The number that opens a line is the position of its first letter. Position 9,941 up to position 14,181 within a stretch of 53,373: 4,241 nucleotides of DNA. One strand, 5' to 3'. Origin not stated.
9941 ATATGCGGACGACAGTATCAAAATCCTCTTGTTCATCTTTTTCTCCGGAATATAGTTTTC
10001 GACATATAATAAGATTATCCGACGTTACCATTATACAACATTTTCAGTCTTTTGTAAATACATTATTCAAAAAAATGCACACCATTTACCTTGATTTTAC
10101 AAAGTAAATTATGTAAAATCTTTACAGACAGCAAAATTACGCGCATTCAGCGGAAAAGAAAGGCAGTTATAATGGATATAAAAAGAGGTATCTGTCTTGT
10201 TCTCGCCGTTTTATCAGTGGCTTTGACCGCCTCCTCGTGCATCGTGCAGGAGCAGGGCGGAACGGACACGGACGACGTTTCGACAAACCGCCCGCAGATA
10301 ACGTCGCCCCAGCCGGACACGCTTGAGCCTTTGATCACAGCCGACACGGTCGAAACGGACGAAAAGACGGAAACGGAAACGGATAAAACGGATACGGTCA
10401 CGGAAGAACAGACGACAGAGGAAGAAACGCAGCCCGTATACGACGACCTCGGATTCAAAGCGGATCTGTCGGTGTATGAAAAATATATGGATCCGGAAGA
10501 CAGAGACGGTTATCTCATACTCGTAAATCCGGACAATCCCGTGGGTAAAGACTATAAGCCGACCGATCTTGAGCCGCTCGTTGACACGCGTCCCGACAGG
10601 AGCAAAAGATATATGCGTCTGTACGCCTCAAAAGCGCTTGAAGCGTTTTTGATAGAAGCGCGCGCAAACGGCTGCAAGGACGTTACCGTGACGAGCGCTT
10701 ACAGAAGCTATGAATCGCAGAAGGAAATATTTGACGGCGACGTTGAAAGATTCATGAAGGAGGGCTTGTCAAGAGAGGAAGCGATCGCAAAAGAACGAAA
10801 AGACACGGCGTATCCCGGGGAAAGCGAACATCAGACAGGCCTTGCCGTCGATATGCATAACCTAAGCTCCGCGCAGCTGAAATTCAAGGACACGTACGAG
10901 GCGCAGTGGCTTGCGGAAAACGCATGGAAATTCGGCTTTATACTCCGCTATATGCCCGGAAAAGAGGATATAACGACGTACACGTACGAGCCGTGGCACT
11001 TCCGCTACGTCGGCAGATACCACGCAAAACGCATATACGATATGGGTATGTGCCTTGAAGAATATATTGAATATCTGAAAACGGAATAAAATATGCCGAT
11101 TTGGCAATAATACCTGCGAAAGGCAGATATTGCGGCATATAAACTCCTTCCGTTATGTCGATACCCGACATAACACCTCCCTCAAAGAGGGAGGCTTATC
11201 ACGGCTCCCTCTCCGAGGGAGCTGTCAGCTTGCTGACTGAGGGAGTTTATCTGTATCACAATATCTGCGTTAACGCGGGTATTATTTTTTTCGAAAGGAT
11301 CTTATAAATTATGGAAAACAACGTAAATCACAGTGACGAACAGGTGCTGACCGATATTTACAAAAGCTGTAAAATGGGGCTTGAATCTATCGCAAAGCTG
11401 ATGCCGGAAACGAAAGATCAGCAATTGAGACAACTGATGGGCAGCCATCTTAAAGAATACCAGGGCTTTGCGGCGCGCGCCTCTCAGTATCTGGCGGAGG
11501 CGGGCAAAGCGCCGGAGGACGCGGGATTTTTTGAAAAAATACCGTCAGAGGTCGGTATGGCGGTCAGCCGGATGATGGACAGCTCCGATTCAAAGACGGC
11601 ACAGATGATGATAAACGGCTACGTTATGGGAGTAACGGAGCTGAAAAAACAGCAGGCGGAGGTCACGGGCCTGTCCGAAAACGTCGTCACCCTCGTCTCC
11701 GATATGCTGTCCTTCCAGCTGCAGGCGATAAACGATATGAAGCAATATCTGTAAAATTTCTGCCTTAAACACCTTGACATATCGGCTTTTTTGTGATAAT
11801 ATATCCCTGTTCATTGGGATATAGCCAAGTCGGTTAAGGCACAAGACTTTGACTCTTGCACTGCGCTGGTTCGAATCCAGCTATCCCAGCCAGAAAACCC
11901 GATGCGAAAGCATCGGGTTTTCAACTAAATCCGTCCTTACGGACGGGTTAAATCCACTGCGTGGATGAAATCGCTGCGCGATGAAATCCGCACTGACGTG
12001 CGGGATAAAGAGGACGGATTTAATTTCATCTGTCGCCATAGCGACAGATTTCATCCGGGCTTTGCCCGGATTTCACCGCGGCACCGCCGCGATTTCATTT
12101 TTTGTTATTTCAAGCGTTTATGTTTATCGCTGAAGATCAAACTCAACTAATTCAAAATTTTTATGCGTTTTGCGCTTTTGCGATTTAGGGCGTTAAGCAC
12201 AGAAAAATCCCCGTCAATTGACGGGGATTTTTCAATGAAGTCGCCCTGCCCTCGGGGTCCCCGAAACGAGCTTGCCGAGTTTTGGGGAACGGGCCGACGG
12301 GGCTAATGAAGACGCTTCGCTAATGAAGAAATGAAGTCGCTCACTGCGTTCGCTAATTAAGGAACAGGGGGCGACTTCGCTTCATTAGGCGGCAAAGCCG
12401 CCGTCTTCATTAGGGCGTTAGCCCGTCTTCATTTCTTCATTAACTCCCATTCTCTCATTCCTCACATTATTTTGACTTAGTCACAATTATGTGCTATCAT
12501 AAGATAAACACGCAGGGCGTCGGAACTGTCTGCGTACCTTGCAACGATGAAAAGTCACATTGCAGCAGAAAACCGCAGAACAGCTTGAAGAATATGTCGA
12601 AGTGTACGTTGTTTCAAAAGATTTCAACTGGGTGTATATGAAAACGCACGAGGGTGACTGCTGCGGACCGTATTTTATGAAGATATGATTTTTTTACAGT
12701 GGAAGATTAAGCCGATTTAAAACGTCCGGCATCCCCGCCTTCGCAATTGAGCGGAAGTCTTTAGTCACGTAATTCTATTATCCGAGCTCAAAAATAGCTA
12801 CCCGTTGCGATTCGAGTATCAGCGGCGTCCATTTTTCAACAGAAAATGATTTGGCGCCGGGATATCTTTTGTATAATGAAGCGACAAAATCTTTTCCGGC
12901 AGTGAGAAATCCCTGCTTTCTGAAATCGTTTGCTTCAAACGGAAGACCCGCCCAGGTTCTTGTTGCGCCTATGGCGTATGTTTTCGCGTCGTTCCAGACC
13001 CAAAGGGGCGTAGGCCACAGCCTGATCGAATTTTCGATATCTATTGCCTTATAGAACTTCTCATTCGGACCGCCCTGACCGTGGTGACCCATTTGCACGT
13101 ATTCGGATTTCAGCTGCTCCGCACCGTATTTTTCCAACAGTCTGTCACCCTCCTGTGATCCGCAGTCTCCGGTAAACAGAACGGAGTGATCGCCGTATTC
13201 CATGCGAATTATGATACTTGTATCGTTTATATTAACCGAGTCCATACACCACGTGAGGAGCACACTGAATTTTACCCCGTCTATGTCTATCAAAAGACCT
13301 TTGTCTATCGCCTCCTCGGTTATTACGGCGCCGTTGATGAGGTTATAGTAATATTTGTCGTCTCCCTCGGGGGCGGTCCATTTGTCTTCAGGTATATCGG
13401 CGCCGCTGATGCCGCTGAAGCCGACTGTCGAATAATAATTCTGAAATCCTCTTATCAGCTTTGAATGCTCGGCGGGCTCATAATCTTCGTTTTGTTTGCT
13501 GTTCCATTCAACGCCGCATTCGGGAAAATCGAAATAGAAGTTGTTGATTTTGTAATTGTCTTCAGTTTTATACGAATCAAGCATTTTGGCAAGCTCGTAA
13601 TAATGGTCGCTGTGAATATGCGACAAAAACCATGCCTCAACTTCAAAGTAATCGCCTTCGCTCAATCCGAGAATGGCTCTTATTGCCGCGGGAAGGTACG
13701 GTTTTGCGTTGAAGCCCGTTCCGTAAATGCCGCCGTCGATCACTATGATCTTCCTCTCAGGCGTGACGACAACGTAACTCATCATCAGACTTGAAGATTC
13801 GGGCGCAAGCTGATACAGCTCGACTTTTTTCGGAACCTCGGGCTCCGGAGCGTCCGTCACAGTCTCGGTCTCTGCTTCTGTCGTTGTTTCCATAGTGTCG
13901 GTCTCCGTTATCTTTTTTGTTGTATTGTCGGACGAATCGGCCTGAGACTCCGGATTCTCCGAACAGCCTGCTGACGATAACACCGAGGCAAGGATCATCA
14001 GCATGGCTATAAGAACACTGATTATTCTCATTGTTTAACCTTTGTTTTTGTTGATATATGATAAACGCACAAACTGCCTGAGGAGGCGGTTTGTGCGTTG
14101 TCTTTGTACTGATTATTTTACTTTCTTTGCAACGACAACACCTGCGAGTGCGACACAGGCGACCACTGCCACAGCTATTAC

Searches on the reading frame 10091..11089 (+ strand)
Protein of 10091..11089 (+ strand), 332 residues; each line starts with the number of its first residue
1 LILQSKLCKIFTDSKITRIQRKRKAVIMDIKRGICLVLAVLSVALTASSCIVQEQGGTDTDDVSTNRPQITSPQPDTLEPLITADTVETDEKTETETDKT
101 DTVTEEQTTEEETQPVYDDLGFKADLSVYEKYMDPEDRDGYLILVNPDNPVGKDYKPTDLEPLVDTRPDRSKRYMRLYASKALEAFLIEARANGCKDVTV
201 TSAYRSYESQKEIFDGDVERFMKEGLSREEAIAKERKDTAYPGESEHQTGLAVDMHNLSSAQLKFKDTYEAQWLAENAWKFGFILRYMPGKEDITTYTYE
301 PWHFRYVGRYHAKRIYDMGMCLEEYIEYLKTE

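Call 12: search_protein_families(library=pfam, proteins=[window:10091-11089:+])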
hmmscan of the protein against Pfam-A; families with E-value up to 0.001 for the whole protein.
window:10091-11089:+ (332 aa): 1 family
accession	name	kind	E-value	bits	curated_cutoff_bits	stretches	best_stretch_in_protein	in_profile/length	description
PF02557.22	VanY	-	3e-36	124.6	25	1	173-308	2-131/132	D-alanyl-D-alanine carboxypeptidase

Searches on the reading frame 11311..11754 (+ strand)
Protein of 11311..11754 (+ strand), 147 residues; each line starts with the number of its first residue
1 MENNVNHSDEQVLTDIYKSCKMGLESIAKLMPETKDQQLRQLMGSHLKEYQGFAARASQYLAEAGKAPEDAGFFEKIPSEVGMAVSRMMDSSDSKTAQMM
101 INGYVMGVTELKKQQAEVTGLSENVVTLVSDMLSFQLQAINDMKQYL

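Call 12: search_protein_families(library=pfam, proteins=[window:11311-11754:+])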
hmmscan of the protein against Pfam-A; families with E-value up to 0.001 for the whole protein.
window:11311-11754:+ (147 aa): 3 families
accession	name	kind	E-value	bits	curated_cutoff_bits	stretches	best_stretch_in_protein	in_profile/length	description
PF09537.16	DUF2383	-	9.8e-07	29.4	30.8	1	11-103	4-97/111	Domain of unknown function (DUF2383)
PF07875.18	Coat_F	-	8.2e-06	26.4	25.7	1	8-65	1-58/63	Coat F domain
PF05974.18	DUF892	-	3.4e-05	24.4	23.7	1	12-103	9-102/159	Domain of unknown function (DUF892)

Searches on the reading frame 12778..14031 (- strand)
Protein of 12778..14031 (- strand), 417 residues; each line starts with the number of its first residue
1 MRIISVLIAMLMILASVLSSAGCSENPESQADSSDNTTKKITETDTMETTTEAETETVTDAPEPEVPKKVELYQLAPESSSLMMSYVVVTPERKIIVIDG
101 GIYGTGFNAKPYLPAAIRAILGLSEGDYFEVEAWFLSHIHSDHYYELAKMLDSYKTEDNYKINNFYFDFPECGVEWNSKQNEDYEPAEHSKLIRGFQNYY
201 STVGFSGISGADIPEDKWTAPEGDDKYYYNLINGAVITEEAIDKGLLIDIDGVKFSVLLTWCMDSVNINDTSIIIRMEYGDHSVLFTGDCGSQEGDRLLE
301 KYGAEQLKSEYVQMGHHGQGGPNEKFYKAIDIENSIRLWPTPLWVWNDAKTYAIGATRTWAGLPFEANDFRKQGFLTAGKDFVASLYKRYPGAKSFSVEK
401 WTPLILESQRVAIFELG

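Call 12: search_protein_families(library=pfam, proteins=[window:12778-14031:-])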
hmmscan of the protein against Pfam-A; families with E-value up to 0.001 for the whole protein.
window:12778-14031:- (417 aa): 2 families
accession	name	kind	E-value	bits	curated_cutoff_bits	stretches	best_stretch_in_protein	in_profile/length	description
PF00753.33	Lactamase_B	-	1.9e-06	28.4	22.7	0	85-154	8-67/196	Metallo-beta-lactamase superfamily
PF21827.1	New_glue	-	0.00048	20.3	31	1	1-61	1-62/94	New glue protein family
